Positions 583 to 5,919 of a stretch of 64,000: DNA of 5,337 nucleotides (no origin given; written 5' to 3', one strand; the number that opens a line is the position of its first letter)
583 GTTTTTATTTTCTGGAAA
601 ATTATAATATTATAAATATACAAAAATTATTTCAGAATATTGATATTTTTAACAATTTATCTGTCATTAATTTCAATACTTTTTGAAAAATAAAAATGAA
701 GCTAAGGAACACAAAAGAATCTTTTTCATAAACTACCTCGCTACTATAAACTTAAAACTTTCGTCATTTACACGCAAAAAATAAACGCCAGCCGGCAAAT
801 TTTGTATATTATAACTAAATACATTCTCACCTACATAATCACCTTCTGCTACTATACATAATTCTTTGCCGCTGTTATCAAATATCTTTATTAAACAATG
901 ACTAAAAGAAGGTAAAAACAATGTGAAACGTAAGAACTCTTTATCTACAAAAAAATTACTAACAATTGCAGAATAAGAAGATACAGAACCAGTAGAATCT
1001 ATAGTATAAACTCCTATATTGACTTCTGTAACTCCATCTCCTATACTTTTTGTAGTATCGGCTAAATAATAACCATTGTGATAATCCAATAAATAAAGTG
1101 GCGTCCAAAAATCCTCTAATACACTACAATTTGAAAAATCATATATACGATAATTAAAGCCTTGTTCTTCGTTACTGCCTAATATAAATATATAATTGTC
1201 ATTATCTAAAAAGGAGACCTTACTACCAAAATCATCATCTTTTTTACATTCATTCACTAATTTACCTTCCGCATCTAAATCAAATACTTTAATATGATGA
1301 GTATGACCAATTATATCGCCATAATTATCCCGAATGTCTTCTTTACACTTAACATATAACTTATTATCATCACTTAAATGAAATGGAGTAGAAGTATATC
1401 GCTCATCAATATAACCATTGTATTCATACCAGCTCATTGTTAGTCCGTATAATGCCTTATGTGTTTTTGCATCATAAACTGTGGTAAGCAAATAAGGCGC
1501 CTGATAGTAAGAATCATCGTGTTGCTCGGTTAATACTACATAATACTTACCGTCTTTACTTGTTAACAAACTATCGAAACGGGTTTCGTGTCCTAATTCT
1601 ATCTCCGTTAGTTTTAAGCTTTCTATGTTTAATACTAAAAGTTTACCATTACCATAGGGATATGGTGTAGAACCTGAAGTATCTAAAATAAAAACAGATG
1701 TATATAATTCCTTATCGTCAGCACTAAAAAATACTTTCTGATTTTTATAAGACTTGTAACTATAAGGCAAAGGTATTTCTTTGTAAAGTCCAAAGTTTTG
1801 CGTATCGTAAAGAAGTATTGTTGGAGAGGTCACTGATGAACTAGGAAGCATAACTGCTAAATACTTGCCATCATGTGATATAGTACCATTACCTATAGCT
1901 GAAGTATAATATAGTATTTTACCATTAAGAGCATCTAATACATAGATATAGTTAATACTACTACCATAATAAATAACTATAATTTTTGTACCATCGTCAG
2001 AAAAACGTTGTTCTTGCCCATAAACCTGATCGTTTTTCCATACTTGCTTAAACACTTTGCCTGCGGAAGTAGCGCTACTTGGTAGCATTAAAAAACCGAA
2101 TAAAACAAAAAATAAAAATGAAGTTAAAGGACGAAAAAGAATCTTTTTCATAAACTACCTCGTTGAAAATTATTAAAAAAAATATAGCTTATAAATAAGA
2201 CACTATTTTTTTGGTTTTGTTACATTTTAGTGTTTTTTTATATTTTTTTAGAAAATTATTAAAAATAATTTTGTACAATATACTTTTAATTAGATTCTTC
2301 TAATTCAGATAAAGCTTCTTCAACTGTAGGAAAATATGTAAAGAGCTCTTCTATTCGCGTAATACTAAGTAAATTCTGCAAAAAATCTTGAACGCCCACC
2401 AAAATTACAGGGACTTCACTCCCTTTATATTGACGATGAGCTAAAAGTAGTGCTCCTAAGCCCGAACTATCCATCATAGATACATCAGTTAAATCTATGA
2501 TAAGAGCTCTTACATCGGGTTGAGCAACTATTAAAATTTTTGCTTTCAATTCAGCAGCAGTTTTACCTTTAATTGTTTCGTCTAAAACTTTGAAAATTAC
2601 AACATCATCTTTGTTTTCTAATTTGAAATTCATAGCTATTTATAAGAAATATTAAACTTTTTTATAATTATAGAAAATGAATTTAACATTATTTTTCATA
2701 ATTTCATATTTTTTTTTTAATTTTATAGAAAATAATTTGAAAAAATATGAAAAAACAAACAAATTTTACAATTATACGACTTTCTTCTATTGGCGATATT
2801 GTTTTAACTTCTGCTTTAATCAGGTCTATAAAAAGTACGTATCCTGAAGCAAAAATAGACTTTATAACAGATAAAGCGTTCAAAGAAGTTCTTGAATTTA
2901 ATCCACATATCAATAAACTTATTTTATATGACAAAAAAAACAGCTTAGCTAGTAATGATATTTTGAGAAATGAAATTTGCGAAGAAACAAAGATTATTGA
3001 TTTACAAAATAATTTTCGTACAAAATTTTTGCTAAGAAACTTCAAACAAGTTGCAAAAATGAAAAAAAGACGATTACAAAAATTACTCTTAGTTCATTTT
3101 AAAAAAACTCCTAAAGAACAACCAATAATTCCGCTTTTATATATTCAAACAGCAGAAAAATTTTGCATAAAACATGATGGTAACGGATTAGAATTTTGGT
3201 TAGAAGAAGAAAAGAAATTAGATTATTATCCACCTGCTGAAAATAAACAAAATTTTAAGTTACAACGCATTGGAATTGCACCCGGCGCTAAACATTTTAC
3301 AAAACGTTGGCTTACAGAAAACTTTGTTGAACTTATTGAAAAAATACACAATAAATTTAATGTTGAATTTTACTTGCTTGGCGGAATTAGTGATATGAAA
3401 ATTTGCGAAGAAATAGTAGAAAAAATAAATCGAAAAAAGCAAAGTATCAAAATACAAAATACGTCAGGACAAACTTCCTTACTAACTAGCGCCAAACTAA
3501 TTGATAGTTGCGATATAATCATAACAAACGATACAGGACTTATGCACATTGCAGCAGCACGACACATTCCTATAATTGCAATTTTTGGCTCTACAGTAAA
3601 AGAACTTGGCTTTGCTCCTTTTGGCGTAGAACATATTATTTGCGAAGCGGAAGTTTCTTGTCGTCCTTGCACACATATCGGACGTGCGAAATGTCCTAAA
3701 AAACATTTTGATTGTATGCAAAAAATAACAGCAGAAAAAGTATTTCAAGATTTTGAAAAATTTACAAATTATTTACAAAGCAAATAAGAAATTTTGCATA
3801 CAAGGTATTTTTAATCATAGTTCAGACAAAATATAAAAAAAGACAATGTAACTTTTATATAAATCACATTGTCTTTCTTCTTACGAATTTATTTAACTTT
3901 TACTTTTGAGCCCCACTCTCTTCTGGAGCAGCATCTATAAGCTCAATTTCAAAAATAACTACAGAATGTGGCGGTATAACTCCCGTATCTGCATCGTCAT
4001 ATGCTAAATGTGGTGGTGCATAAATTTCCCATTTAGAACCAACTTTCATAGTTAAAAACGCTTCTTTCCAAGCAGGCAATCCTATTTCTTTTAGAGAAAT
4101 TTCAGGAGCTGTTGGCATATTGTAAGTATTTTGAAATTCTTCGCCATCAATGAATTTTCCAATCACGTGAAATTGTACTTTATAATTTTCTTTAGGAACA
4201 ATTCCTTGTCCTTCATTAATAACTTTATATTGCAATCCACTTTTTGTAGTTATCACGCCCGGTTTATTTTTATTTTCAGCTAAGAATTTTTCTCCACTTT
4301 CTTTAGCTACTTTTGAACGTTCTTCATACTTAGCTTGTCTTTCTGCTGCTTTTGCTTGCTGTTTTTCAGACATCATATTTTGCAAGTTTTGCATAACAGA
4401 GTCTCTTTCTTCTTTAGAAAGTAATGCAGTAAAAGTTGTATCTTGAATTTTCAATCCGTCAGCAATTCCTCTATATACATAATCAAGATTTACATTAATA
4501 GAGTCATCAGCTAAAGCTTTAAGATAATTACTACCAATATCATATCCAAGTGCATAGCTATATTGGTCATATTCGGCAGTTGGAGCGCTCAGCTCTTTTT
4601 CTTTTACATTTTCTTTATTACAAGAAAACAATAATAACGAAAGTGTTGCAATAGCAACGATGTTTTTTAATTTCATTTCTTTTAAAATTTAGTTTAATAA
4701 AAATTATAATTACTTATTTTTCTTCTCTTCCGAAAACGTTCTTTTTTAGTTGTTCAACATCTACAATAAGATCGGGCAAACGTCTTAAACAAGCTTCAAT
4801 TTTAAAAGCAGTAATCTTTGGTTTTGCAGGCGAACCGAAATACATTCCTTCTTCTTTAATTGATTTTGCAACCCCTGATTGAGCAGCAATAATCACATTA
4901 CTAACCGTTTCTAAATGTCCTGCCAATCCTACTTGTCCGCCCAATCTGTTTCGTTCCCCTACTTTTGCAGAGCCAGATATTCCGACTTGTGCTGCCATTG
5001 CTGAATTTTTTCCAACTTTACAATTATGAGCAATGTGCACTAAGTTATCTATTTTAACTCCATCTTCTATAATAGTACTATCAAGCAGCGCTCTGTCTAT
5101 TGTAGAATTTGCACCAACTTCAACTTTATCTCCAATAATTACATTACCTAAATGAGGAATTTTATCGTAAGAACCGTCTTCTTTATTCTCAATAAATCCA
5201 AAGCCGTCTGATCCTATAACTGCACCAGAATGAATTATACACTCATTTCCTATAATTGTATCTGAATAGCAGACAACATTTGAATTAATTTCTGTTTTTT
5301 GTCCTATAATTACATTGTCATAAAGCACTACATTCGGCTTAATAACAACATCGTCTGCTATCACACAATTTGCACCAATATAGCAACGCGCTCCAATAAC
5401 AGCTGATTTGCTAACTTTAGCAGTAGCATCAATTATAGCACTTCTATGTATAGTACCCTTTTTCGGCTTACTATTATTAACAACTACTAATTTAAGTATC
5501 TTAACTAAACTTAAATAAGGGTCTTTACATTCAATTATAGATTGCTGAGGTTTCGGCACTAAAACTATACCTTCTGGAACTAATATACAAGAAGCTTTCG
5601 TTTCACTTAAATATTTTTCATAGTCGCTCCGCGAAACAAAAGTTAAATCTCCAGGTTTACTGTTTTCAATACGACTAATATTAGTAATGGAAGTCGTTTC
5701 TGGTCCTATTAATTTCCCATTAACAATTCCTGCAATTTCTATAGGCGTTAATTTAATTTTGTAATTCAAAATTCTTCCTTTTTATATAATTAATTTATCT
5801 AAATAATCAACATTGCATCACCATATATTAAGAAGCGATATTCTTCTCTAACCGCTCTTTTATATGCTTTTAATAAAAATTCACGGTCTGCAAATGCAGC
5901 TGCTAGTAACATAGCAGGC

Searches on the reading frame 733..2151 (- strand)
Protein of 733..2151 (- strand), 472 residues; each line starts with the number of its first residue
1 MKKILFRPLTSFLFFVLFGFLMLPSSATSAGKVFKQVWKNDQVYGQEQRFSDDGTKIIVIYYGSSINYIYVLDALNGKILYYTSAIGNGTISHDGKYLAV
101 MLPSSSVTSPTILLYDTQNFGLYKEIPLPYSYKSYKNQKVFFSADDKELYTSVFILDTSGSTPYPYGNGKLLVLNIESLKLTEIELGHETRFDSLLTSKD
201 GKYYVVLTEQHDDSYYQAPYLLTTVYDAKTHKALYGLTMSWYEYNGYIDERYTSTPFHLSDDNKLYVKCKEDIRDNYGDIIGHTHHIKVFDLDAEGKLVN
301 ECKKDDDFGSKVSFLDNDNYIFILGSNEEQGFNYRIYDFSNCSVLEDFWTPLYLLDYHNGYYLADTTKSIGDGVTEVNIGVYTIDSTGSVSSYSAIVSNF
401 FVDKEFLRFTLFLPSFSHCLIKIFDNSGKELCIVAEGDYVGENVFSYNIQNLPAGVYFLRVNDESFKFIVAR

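Call 18: find_encoding_contigs(protein=window:733-2151:-, flank=10000, max_places=10)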
Protein window:733-2151:- (472 aa): 14 contigs read that carry it; 6 places shown.
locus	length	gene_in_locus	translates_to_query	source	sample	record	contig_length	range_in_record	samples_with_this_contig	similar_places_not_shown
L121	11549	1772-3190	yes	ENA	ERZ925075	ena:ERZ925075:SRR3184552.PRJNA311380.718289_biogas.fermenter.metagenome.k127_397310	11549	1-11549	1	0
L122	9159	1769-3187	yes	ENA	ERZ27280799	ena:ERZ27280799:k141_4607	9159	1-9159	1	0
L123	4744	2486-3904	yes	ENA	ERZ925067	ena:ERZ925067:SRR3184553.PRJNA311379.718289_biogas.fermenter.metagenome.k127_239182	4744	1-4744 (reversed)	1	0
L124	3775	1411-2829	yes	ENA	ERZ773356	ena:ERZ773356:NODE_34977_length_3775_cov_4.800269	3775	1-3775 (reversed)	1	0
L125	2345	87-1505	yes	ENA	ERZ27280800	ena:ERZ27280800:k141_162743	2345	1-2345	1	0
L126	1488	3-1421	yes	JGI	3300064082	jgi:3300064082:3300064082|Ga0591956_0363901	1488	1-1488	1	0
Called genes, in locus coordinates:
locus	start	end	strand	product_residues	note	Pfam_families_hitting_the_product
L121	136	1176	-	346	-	PF01075:Glyco_transf_9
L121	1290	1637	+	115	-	PF01740:STAS, PF13466:STAS_2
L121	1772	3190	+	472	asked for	PF18962:Por_Secre_tail (faint)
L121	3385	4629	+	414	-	PF00155:Aminotran_1_2, PF00464:SHMT (weak)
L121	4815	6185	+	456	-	PF01212:Beta_elim_lyase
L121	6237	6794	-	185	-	PF00132:Hexapep (weak), PF25084:LbH_EIF2B (faint), PF25087:GMPPB_C (faint), PF00132:Hexapep (weak)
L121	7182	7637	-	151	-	-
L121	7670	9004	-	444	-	PF01029:NusB, PF22458:RsmF-B_ferredox, PF01189:Methyltr_RsmB-F, PF01728:FtsJ (weak), PF13847:Methyltransf_31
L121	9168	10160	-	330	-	PF01116:F_bP_aldolase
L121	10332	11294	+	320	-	PF01073:3Beta_HSD, PF01370:Epimerase, PF02719:Polysacc_synt_2, PF04321:RmlD_sub_bind, PF16363:GDP_Man_Dehyd, PF07993:NAD_binding_4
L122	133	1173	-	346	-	PF01075:Glyco_transf_9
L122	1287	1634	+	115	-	PF01740:STAS, PF13466:STAS_2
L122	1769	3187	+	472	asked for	PF18962:Por_Secre_tail (faint)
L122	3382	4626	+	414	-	PF00155:Aminotran_1_2, PF00464:SHMT (weak)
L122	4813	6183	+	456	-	PF01212:Beta_elim_lyase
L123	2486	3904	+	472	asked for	PF18962:Por_Secre_tail (faint)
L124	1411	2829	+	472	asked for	PF18962:Por_Secre_tail (faint)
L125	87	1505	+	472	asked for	PF18962:Por_Secre_tail (faint)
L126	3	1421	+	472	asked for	PF18962:Por_Secre_tail (faint)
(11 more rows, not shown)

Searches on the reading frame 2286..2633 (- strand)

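Call 60: search_protein_families(library=pfam, proteins=[window:2286-2633:-], max_evalue=0.00001)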
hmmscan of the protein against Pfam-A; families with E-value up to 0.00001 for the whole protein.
window:2286-2633:- (115 aa): 2 families
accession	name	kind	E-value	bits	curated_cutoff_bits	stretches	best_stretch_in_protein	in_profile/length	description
PF01740.26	STAS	-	3.8e-18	65.6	22.6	1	4-107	3-106/106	STAS domain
PF13466.11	STAS_2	-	2.2e-07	31.4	29.2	1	19-93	5-78/80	STAS domain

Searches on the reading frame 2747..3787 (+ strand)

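Call 17: search_protein_families(library=pfam, proteins=[window:2747-3787:+])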
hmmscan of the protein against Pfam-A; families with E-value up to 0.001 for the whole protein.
window:2747-3787:+ (346 aa): 1 family
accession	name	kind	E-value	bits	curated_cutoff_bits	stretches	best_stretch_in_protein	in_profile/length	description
PF01075.23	Glyco_transf_9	-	6.8e-29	101.3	22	1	76-312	7-240/247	Glycosyltransferase family 9 (heptosyltransferase)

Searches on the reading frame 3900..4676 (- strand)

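Call 17: search_protein_families(library=pfam, proteins=[window:3900-4676:-])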
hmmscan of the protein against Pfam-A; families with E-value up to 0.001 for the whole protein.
window:3900-4676:- (258 aa): 2 families
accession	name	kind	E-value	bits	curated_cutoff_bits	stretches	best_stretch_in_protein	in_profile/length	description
PF01346.23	FKBP_N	-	5.7e-21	75.6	22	1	37-152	2-97/97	Domain amino terminal to FKBP-type peptidyl-prolyl isomerase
PF00254.34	FKBP_C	-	2.7e-17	63.3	21.1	1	161-247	5-94/94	FKBP-type peptidyl-prolyl cis-trans isomerase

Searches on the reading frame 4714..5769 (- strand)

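Call 59: search_protein_families(library=pfam, proteins=[window:4714-5769:-], max_evalue=0.00001)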
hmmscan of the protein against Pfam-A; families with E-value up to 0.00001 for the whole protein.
window:4714-5769:- (351 aa): 4 families
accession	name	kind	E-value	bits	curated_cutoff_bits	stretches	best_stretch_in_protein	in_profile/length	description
PF00132.30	Hexapep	-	4.4e-26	89.9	27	3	232-266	2-36/36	Bacterial transferase hexapeptide (six repeats)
PF04613.19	LpxD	-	1.9e-17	63.3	30.8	1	27-94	3-70/70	UDP-3-O-[3-hydroxymyristoyl] glucosamine N-acyltransferase, LpxD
PF25084.1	LbH_EIF2B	-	1.1e-14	54.7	54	1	103-187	14-95/105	EIF2B subunit epsilon LbH domain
PF14602.12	Hexapep_2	-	1e-06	28.8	27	0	210-242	2-28/34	Hexapeptide repeat of succinyl-transferase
